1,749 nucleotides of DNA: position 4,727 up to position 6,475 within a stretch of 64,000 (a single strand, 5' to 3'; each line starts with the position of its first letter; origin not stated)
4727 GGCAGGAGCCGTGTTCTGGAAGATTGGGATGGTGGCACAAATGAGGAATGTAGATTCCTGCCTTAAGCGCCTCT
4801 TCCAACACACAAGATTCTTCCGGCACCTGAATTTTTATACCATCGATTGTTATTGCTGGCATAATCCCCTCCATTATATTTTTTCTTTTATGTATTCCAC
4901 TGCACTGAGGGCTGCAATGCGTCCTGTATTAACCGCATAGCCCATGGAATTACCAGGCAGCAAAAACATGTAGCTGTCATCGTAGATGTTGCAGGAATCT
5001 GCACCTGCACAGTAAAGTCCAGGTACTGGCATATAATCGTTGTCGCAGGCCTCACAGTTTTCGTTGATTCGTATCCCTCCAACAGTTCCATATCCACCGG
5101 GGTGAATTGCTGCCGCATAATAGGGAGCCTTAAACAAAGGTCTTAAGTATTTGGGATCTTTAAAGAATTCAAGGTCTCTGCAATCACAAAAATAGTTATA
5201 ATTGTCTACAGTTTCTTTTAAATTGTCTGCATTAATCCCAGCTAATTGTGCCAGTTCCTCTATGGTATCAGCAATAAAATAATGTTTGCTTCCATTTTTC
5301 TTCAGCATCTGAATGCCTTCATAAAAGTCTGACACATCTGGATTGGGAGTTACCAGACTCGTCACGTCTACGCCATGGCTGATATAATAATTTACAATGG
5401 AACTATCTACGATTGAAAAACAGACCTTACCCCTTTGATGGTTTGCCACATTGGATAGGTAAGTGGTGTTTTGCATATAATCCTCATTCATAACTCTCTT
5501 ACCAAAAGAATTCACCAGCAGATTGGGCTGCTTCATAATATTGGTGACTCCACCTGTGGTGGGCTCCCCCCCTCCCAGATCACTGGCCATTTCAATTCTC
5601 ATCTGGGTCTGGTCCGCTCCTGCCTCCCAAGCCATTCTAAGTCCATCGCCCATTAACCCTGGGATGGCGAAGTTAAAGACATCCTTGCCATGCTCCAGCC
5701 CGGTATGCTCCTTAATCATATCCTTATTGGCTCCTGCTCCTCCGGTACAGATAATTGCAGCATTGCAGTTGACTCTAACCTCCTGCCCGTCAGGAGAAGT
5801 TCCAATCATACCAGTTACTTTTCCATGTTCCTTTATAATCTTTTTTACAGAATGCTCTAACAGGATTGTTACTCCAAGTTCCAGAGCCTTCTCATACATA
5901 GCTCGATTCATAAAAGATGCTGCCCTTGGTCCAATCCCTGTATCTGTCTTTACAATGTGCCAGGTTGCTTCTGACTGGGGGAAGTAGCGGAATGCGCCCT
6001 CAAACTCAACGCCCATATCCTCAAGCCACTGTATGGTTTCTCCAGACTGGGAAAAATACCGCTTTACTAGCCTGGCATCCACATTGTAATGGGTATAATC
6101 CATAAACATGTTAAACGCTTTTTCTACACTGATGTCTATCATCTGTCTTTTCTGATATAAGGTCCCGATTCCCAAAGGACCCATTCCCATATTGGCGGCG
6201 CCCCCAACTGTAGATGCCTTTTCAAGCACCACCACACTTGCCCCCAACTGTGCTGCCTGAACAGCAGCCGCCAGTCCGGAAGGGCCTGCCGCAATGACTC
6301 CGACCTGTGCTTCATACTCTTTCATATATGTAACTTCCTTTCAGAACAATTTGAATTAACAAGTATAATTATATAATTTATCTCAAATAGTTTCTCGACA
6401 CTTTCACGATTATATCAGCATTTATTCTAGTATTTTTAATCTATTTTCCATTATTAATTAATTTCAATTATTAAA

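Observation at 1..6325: Unusual multi-flavin/Fe-S reductase operon next to the C-glycoside cassette: FAD_binding_2 reductase + NuoG-N/GltD fusion + NuoF-like protein + Isf-like FMN reductase + TIM-barrel enzyme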

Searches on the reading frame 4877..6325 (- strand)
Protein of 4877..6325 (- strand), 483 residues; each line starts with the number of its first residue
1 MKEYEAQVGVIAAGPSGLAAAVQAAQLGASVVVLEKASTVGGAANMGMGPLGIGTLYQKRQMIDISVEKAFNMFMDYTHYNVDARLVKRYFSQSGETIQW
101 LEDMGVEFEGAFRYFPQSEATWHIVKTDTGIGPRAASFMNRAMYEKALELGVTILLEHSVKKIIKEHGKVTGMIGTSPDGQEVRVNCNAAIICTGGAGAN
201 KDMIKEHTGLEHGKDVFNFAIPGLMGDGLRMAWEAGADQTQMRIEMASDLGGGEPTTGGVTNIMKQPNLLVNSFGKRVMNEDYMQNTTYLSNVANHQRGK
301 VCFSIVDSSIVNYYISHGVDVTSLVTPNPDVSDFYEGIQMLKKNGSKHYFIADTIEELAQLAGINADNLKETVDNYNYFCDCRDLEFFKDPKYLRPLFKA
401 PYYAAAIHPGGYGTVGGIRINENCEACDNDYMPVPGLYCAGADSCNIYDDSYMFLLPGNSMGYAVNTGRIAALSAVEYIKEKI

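Call 7: search_protein_families(library=pfam, proteins=[window:4877-6325:-], max_evalue=0.01)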
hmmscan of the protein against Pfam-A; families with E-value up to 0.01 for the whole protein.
window:4877-6325:- (483 aa): 12 families
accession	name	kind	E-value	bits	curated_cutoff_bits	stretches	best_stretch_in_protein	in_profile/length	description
PF00890.30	FAD_binding_2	-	2.1e-46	159.4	20.4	1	10-451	4-406/414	FAD binding domain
PF12831.13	FAD_oxidored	-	5.3e-13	49.5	27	1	8-196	2-146/416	FAD dependent oxidoreductase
PF03486.20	HI0933_like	-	2.8e-11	43.8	50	1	7-441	2-217/244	HI0933-like protein Rossmann domain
PF01266.30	DAO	-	2.4e-10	40.9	27.9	1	10-199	4-206/353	FAD dependent oxidoreductase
PF07992.20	Pyr_redox_2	-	1.1e-07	32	26.1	1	105-213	154-252/291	Pyridine nucleotide-disulphide oxidoreductase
PF13450.12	NAD_binding_8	-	2.2e-06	28.3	21.9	1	13-44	4-35/68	NAD(P)-binding Rossmann-like domain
PF01494.25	FAD_binding_3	-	2.2e-05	24.3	22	0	5-39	1-35/349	FAD binding domain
PF13738.12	Pyr_redox_3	-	0.00065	19.5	30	0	10-40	2-33/305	Pyridine nucleotide-disulphide oxidoreductase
PF00070.33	Pyr_redox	-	0.0017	19.3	22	0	137-173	40-77/82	Pyridine nucleotide-disulphide oxidoreductase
PF01946.23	Thi4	-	0.0021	17.8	26.2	1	5-47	17-60/235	Thi4 family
PF01593.30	Amino_oxidase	-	0.0023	17.7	19.8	0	16-42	2-28/443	Flavin containing amine oxidoreductase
PF01134.28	GIDA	-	0.0046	16.5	22.1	0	8-42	2-37/391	Glucose inhibited division protein A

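Call 9: search_solved_structures(query=window:4877-6325:-, max_evalue=0.001)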
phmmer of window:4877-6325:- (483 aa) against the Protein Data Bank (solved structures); distinct sequences matched with E-value up to 0.001: 52.
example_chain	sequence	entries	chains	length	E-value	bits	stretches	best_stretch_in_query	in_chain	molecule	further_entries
1d4d_A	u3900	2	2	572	1.3e-33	119.8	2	7-310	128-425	FLAVOCYTOCHROME C FUMARATE REDUCTASE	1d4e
1d4c_A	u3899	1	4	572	2.2e-33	119.1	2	7-310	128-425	FLAVOCYTOCHROME C FUMARATE REDUCTASE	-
1e39_A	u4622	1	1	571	4.9e-30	108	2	7-310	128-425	FUMARATE REDUCTASE FLAVOPROTEIN SUBUNIT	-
1kss_A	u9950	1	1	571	6.4e-30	107.7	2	7-310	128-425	flavocytochrome c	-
2b7r_A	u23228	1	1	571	7.4e-30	107.4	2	7-310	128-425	Fumarate reductase flavoprotein subunit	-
1qo8_A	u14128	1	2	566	7.8e-30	107.4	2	6-281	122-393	FLAVOCYTOCHROME C3 FUMARATE REDUCTASE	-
2b7s_A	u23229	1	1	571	8.2e-30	107.3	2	7-310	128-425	Fumarate reductase flavoprotein subunit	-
1p2h_A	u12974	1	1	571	1e-29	107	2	7-310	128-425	flavocytochrome c3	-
1qjd_A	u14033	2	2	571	1e-29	107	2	7-310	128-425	FLAVOCYTOCHROME C3 | Fumarate reductase flavoprotein subunit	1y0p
1p2e_A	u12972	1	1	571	1e-29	107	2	7-310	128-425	flavocytochrome c3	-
1jry_A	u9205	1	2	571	1.1e-29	106.9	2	7-310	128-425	FLAVOCYTOCHROME C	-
1q9i_A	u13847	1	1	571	1.1e-29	106.8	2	7-310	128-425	flavocytochrome c3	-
1m64_A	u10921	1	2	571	1.3e-29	106.7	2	7-310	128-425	flavocytochrome c3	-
1jrz_A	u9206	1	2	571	1.4e-29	106.5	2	7-310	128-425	FLAVOCYTOCHROME C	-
1jrx_A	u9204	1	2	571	1.8e-29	106.2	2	7-310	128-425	FLAVOCYTOCHROME C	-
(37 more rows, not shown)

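Call 12: find_encoding_contigs(protein=window:4877-6325:-, flank=10000, max_places=6)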
Protein window:4877-6325:- (483 aa): 2 contigs read that carry it; 1 place shown.
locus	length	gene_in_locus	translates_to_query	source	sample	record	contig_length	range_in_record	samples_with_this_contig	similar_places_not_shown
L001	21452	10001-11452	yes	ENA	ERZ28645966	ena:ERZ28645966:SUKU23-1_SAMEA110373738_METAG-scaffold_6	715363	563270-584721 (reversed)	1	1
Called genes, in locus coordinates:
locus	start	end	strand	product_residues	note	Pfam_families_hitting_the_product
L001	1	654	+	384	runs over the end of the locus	PF07690:MFS_1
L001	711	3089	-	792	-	PF00165:HTH_AraC (faint), PF12833:HTH_18, PF01229:Glyco_hydro_39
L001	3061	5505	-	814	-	PF01229:Glyco_hydro_39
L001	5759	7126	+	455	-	PF13347:MFS_2, PF07690:MFS_1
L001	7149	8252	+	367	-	PF01408:GFO_IDH_MocA, PF22725:GFO_IDH_MocA_C3, PF02894:GFO_IDH_MocA_C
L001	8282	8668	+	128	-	PF19906:CGDB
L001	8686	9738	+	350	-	PF01261:AP_endonuc_2 (weak)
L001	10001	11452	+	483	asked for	PF00890:FAD_binding_2, PF01266:DAO, PF01494:FAD_binding_3 (faint), PF03486:HI0933_like, PF07992:Pyr_redox_2 (faint), PF12831:FAD_oxidored, PF13450:NAD_binding_8 (faint)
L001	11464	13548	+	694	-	PF13510:Fer2_4, PF10588:NADH-G_4Fe-4S_3, PF12838:Fer4_7, PF22117:Fer4_Nqo3, PF14691:Fer4_20, PF01266:DAO, PF07992:Pyr_redox_2, PF13450:NAD_binding_8, +12 more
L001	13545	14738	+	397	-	PF00037:Fer4 (faint), PF12797:Fer4_2 (faint), PF10589:NADH_4Fe-4S, PF13237:Fer4_10 (weak), PF14697:Fer4_21 (weak), PF13187:Fer4_9 (weak)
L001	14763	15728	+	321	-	PF03358:FMN_red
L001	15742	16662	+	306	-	PF01261:AP_endonuc_2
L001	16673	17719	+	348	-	PF01408:GFO_IDH_MocA, PF02629:CoA_binding (weak), PF22725:GFO_IDH_MocA_C3, PF02894:GFO_IDH_MocA_C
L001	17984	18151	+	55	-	-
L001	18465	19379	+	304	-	PF03664:Glyco_hydro_62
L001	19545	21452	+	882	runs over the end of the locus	PF07944:Beta-AFase-like_GH127_cat, PF20736:Glyco_hydro127M, PF16375:DUF4986, PF20620:DUF6805, PF12733:Cadherin-like (weak)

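Call 34: find_homologous_proteins(query=window:4877-6325:-, max_evalue=1e-30)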
Query window:4877-6325:- (483 aa): 1777 proteins with E <= 1e-30 among 8000 candidates; the best 120 are listed.
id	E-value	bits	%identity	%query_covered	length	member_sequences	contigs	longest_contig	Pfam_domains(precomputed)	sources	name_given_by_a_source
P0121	0.0e+0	1044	93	100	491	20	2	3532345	PF01266.31,PF00890.31,PF07992.21,PF03486.21,PF12831.14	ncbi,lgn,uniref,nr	uniref:FAD-dependent oxidoreductase n=1 Tax=Clostridium sp. 12(A) TaxID=1163671 RepID=UPI00046314FC|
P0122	5.5e-282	954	83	99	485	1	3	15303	PF01266.31,PF13450.13,PF00890.31,PF03486.21,PF12831.14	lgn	-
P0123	1.4e-281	952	84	100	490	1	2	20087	PF01266.31,PF13450.13,PF00890.31,PF03486.21,PF12831.14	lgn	-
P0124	1.9e-281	952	83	100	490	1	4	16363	PF01266.31,PF13450.13,PF00890.31,PF03486.21,PF12831.14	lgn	-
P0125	2.0e-281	952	83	100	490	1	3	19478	PF01266.31,PF13450.13,PF00890.31,PF03486.21,PF12831.14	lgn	-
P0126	2.5e-281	952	84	99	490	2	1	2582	PF01266.31,PF13450.13,PF00890.31,PF07992.21,PF03486.21,PF01494.26,PF12831.14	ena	-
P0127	2.9e-281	951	83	99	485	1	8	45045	PF01266.31,PF13450.13,PF00890.31,PF03486.21,PF12831.14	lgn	-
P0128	3.7e-281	951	83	100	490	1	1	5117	PF01266.31,PF13450.13,PF00890.31,PF03486.21,PF12831.14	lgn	-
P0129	4.3e-281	951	83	99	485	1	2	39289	PF01266.31,PF13450.13,PF00890.31,PF03486.21,PF12831.14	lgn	-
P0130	5.2e-281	950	83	100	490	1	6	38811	PF01266.31,PF13450.13,PF00890.31,PF03486.21,PF12831.14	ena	-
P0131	6.7e-281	950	83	100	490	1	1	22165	PF01266.31,PF13450.13,PF00890.31,PF03486.21,PF01494.26,PF12831.14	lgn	-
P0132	7.6e-281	950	84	99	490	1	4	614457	PF01266.31,PF13450.13,PF00890.31,PF07992.21,PF03486.21,PF01494.26,PF12831.14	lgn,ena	-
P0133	8.2e-281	950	84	99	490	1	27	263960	PF01266.31,PF13450.13,PF00890.31,PF07992.21,PF03486.21,PF01494.26,PF12831.14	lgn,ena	-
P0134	2.1e-280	949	84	99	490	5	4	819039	PF01266.31,PF13450.13,PF00890.31,PF07992.21,PF03486.21,PF12831.14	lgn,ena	-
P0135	5.5e-278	941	82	99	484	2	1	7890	PF01266.31,PF13450.13,PF00890.31,PF07992.21,PF03486.21,PF01494.26,PF12831.14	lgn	-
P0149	1.5e-263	893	78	99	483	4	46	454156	PF01946.24,PF01266.31,PF13450.13,PF00890.31,PF07992.21,PF03486.21,PF01494.26,PF12831.14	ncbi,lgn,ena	-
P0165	1.9e-237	807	71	100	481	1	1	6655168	PF01946.24,PF01266.31,PF13450.13,PF00890.31,PF07992.21,PF03486.21,PF01494.26,PF12831.14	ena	-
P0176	3.6e-236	803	71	100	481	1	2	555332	PF01946.24,PF01266.31,PF00890.31,PF07992.21,PF03486.21,PF01494.26,PF12831.14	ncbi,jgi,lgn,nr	ncbi:MAG TPA: FAD-dependent oxidoreductase [Clostridiales bacterium]|nr:FAD-dependent oxidoreductase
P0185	1.3e-235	801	72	100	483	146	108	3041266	PF01946.24,PF01266.31,PF00890.31,PF07992.21,PF03486.21,PF01494.26,PF12831.14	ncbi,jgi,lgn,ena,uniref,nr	ncbi:putative uncharacterized protein [Lachnospiraceae bacterium CAG:215]|uniref:FAD-dependent oxido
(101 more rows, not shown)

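Call 35: search_solved_structures(query=L001:15742-16659:+, max_evalue=0.001)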
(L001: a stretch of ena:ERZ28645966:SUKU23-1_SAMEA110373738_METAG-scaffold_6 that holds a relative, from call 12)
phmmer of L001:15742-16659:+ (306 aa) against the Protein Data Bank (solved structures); distinct sequences matched with E-value up to 0.001: 3.
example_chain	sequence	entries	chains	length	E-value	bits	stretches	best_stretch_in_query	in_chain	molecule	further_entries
2zds_A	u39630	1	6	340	9.3e-15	58.2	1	126-284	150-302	Putative DNA-binding protein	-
3cny_A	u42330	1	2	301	7.4e-05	25.7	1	191-305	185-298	Inositol catabolism protein IolE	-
8ro4_A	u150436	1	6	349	0.00044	23.2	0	190-279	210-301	2-hydroxy-3-keto-glucal hydratase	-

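Call 36: search_solved_structures(query=L001:16673-17716:+, max_evalue=1e-15)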
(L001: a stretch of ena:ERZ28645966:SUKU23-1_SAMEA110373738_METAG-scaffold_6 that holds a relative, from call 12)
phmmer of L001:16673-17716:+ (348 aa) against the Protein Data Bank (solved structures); distinct sequences matched with E-value up to 1e-15: 21.
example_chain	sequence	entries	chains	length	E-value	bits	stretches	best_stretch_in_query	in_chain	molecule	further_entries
9m37_A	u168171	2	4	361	9.7e-124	416.4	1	4-345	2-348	P581a DgpA2 and isoorientin complex structure | Gfo/Idh/MocA family protein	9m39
3e18_A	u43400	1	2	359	4.1e-61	210.5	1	3-345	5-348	oxidoreductase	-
3fhl_A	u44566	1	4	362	1.6e-29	106.6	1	3-215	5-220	Putative oxidoreductase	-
3gdo_A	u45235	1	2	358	5.9e-28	101.5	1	1-346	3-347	Uncharacterized oxidoreductase yvaA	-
3gfg_A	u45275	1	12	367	7.8e-28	101.1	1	2-346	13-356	Uncharacterized oxidoreductase yvaA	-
3ezy_A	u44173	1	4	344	9.7e-26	94.2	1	4-226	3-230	Dehydrogenase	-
3i23_A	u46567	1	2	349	1.4e-25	93.6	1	4-246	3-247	Oxidoreductase, Gfo/Idh/MocA family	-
3fd8_A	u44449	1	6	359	1.5e-25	93.6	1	4-246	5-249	Oxidoreductase, Gfo/Idh/MocA family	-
3hnp_A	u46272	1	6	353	3.7e-25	92.3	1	5-244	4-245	Oxidoreductase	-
3e82_A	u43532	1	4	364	1.4e-24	90.3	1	3-245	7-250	Putative oxidoreductase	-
3kux_A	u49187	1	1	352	7.6e-22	81.4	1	2-217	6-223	Putative oxidoreductase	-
4mkx_A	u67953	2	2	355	2.7e-20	76.3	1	3-195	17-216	Inositol dehydrogenase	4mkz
4n54_A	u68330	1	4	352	2.8e-20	76.2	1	3-195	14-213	Inositol dehydrogenase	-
7xr9_A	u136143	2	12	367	9.1e-20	74.5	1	1-192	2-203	DgpA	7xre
9m3d_B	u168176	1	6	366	1.4e-19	73.9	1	1-344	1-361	DgpA1 from W974-1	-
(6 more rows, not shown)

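Call 38: search_solved_structures(query=window:4877-6325:-, max_evalue=1e-30, show_alignments=1)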
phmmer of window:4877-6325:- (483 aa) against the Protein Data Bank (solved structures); distinct sequences matched with E-value up to 1e-30: 2.
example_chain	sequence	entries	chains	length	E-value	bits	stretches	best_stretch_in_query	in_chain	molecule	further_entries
1d4d_A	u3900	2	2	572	1.3e-33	119.8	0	7-310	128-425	FLAVOCYTOCHROME C FUMARATE REDUCTASE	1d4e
1d4c_A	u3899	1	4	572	2.2e-33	119.1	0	7-310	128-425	FLAVOCYTOCHROME C FUMARATE REDUCTASE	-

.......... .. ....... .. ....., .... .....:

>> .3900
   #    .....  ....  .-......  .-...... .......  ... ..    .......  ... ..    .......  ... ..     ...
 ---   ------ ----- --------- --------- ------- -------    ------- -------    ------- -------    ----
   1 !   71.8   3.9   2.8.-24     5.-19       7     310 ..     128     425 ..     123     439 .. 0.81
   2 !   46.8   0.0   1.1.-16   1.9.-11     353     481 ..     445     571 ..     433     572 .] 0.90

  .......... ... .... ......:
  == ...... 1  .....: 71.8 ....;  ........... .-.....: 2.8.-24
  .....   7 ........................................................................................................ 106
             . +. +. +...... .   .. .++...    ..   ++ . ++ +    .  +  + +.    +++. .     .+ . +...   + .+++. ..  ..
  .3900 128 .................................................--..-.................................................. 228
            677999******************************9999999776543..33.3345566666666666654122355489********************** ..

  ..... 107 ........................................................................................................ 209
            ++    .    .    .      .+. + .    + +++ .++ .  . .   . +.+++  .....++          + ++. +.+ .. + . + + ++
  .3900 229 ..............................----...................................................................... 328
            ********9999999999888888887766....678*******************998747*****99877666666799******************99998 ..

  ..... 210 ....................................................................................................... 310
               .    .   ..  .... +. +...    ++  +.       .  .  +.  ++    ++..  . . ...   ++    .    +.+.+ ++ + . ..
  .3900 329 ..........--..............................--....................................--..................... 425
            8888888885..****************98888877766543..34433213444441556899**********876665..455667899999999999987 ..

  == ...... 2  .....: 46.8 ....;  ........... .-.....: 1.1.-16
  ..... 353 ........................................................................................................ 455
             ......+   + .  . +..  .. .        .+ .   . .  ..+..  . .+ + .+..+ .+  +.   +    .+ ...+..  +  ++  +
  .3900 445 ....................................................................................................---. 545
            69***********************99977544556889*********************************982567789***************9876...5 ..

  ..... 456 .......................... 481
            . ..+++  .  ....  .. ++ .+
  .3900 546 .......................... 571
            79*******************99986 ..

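Call 51: find_encoding_contigs(protein=P0165, flank=10000, max_places=3)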
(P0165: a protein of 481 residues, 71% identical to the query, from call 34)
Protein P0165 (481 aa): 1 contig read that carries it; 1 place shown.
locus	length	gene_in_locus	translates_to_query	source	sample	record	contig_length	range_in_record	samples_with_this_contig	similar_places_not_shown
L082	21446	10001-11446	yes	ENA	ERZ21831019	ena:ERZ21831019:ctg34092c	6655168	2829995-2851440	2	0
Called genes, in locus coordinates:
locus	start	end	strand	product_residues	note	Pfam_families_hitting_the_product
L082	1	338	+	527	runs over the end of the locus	PF01547:SBP_bac_1, PF12010:DUF3502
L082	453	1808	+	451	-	PF00528:BPD_transp_1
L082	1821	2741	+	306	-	PF00528:BPD_transp_1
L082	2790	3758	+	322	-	PF03358:FMN_red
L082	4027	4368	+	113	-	PF07366:SnoaL, PF12680:SnoaL_2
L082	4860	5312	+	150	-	PF19906:CGDB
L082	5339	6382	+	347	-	PF01261:AP_endonuc_2 (weak)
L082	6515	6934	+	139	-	PF19906:CGDB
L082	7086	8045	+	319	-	PF01261:AP_endonuc_2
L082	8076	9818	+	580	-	PF02129:Peptidase_S15, PF08530:PepX_C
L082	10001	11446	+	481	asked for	PF00890:FAD_binding_2, PF01266:DAO, PF01494:FAD_binding_3 (faint), PF01946:Thi4 (faint), PF03486:HI0933_like, PF07992:Pyr_redox_2 (faint), PF12831:FAD_oxidored, PF13450:NAD_binding_8 (faint)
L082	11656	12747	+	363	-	PF00871:Acetate_kinase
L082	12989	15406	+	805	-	PF02311:AraC_binding (weak), PF07883:Cupin_2, PF00165:HTH_AraC (faint), PF12833:HTH_18, PF01229:Glyco_hydro_39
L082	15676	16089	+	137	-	PF19906:CGDB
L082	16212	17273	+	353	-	PF01408:GFO_IDH_MocA, PF02629:CoA_binding (faint), PF02894:GFO_IDH_MocA_C, PF22725:GFO_IDH_MocA_C3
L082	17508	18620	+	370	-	PF01408:GFO_IDH_MocA, PF22725:GFO_IDH_MocA_C3, PF02894:GFO_IDH_MocA_C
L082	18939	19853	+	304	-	PF01261:AP_endonuc_2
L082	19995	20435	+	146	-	PF19906:CGDB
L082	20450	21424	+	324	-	PF01261:AP_endonuc_2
